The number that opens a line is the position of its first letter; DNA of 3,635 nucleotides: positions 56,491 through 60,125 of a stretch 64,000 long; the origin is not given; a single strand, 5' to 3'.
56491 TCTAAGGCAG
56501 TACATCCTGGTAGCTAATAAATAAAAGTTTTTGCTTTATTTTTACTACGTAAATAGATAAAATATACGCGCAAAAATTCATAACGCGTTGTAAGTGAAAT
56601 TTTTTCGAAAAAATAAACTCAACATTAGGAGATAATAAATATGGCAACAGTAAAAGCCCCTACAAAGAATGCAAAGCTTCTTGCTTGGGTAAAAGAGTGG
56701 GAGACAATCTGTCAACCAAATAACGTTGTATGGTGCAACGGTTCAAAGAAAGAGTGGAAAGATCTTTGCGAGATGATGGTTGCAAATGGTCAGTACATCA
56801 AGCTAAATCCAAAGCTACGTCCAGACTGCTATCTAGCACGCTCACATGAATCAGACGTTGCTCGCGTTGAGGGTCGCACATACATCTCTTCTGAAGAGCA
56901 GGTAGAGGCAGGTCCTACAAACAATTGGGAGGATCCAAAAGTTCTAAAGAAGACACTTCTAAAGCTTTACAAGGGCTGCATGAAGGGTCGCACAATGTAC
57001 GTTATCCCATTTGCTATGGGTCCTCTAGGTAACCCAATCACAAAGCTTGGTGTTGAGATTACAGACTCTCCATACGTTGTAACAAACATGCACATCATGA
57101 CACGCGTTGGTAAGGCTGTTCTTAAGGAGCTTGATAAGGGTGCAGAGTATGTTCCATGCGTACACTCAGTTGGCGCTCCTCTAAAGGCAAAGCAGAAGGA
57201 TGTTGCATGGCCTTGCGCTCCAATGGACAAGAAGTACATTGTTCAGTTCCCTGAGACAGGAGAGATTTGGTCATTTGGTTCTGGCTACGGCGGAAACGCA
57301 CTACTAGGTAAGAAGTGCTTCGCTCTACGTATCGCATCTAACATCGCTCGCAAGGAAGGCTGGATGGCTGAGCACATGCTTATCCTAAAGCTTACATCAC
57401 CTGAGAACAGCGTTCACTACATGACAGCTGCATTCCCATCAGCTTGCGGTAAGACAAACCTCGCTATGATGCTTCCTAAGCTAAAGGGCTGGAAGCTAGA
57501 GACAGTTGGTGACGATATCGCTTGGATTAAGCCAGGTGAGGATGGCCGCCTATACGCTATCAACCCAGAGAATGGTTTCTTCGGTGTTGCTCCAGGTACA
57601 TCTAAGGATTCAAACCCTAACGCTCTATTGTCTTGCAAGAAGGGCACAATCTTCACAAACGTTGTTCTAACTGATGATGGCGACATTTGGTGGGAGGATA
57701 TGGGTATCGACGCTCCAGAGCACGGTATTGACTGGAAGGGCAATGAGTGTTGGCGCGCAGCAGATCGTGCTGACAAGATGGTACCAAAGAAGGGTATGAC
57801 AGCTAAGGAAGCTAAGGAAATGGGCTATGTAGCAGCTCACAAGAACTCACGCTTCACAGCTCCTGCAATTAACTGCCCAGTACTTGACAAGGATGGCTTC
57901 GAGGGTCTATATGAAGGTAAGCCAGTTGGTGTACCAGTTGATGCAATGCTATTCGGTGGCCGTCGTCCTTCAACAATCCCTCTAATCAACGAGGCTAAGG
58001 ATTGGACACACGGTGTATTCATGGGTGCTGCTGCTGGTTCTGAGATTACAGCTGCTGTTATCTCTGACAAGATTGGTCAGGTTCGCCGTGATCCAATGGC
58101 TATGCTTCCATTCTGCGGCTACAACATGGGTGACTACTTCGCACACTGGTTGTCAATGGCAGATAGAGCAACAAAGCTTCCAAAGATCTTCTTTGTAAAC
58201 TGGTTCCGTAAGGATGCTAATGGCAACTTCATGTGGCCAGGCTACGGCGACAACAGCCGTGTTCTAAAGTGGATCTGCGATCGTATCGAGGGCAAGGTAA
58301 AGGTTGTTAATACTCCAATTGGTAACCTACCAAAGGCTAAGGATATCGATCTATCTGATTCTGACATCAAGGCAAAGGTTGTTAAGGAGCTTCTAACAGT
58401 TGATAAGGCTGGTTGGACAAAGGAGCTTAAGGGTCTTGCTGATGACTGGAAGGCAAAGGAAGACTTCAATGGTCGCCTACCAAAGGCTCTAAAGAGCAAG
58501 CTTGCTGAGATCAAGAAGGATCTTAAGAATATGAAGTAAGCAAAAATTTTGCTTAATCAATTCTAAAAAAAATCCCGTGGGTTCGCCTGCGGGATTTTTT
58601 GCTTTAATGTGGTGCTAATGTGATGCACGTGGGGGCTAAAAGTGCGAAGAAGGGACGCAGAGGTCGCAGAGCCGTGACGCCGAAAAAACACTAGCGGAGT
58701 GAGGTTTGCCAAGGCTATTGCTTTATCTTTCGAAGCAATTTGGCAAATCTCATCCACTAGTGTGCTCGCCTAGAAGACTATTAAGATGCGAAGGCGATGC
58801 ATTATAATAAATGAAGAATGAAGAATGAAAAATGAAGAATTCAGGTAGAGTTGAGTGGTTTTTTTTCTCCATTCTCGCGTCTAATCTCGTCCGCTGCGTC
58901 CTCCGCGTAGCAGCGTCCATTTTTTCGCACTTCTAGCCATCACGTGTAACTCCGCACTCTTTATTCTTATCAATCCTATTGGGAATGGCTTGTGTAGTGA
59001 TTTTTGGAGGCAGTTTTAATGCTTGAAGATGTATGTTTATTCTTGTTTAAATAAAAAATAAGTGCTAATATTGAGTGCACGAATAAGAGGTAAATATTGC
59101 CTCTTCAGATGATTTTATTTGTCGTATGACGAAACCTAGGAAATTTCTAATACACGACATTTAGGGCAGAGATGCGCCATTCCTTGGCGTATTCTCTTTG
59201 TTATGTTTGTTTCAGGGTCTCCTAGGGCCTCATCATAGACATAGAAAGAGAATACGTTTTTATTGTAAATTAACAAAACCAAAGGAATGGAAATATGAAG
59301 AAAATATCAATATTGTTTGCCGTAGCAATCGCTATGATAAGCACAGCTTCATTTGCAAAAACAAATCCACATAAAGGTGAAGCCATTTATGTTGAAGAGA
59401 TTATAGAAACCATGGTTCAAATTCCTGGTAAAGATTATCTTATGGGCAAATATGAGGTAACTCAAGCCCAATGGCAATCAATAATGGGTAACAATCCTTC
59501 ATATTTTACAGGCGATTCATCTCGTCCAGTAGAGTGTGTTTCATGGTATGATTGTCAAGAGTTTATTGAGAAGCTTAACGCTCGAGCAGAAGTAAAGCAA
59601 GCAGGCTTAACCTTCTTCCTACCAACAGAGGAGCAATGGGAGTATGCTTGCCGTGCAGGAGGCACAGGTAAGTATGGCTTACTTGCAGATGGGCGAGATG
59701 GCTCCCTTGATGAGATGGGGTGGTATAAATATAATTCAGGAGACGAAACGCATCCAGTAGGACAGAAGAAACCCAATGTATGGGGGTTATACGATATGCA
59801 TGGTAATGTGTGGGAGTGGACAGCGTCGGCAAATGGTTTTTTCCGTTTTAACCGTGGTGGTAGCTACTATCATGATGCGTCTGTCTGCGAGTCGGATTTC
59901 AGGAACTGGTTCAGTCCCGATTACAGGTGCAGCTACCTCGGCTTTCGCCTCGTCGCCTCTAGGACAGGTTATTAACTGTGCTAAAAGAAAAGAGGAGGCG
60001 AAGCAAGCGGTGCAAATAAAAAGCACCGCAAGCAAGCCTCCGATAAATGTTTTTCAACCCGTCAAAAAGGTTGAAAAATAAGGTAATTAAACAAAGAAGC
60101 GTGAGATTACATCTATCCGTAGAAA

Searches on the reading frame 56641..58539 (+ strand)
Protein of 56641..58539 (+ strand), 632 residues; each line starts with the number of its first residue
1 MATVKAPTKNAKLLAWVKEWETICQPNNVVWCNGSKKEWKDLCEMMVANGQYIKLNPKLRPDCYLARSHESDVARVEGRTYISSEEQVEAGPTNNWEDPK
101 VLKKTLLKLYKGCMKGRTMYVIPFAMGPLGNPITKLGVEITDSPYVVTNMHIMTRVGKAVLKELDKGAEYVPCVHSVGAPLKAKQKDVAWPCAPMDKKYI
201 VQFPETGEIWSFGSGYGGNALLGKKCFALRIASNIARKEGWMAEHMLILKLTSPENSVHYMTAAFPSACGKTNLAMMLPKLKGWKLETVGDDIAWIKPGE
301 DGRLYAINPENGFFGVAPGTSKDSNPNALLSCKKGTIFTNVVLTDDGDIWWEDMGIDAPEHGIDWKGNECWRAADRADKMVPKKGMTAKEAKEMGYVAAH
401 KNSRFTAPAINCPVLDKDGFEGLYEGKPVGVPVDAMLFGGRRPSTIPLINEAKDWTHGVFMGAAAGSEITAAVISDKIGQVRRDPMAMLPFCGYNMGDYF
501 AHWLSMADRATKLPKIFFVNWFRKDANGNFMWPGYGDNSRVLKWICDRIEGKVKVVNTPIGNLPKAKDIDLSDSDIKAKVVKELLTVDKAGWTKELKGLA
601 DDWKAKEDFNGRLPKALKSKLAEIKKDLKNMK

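Call 8: find_encoding_contigs(protein=window:56641-58539:+, flank=10000, max_places=6)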
Protein window:56641-58539:+ (632 aa): no gene with exactly this product is on record in the collection.

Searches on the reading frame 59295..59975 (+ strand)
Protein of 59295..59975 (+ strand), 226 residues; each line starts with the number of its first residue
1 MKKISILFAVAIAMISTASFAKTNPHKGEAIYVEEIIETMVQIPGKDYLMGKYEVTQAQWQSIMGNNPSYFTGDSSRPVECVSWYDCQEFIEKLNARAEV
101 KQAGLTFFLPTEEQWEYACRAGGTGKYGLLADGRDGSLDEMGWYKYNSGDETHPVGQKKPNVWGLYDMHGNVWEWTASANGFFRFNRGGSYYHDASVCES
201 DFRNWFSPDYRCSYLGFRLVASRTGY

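Call 9: find_encoding_contigs(protein=window:59295-59975:+, flank=10000, max_places=6)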
Protein window:59295-59975:+ (226 aa): no gene with exactly this product is on record in the collection.

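Call 40: search_protein_families(library=pfam, proteins=[window:59295-59972:+], max_evalue=0.001)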
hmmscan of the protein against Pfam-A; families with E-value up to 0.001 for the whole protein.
window:59295-59972:+ (226 aa): 1 family
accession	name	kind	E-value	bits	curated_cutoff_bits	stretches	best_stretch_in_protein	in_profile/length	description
PF03781.23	FGE-sulfatase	-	1.6e-31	110.4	23.3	1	45-220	34-254/255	Sulfatase-modifying factor enzyme 1-like domain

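Call 49: search_solved_structures(query=window:59295-59972:+, max_evalue=0.001, show_alignments=2)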
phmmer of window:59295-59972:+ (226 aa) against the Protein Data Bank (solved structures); distinct sequences matched with E-value up to 0.001: 20.
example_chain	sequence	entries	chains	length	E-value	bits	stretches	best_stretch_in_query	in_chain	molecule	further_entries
2y3c_A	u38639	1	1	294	1.2e-28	103.4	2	98-220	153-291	TREPONEMA DENTICOLA VARIABLE PROTEIN 1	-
5hha_A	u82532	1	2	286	2.3e-11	46.9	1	64-179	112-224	PvdO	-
5aoh_A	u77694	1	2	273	1.8e-09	40.7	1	106-221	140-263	Spore coat protein CotH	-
9myj_B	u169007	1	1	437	3.3e-09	39.8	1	75-179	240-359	Lipoprotein, putative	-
9p6h_B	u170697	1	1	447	4.1e-09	39.5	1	75-179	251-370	Lipoprotein, putative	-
9mzu_A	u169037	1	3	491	5.3e-09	39.1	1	75-179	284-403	PorK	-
9ots_A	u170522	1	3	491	5.3e-09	39.1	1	75-179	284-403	Por secretion system protein porK/gldK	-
1y4j_A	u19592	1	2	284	1.3e-06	31.3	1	108-221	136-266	Sulfatase modifying factor 2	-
2aft_X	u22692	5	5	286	1.8e-05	27.6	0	108-223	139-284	Sulfatase modifying factor 1 | Sulfatase-modifying factor 1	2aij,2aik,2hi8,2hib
31dc_A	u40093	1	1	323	2.1e-05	27.3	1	108-177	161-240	Formylglycine-generating enzyme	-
2aii_X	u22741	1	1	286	4.4e-05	26.3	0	108-223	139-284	Sulfatase modifying factor 1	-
1y1e_X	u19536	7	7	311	5.6e-05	26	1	108-177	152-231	C-alpha-formyglycine-generating enzyme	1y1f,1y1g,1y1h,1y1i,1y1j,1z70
5ssy_A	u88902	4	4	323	5.6e-05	26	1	108-177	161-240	Formylglycine-generating enzyme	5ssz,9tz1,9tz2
5ssx_A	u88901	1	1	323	6.4e-05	25.8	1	108-177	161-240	Formylglycine-generating enzyme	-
8aru_A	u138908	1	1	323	6.7e-05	25.7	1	108-177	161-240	Formylglycine-generating enzyme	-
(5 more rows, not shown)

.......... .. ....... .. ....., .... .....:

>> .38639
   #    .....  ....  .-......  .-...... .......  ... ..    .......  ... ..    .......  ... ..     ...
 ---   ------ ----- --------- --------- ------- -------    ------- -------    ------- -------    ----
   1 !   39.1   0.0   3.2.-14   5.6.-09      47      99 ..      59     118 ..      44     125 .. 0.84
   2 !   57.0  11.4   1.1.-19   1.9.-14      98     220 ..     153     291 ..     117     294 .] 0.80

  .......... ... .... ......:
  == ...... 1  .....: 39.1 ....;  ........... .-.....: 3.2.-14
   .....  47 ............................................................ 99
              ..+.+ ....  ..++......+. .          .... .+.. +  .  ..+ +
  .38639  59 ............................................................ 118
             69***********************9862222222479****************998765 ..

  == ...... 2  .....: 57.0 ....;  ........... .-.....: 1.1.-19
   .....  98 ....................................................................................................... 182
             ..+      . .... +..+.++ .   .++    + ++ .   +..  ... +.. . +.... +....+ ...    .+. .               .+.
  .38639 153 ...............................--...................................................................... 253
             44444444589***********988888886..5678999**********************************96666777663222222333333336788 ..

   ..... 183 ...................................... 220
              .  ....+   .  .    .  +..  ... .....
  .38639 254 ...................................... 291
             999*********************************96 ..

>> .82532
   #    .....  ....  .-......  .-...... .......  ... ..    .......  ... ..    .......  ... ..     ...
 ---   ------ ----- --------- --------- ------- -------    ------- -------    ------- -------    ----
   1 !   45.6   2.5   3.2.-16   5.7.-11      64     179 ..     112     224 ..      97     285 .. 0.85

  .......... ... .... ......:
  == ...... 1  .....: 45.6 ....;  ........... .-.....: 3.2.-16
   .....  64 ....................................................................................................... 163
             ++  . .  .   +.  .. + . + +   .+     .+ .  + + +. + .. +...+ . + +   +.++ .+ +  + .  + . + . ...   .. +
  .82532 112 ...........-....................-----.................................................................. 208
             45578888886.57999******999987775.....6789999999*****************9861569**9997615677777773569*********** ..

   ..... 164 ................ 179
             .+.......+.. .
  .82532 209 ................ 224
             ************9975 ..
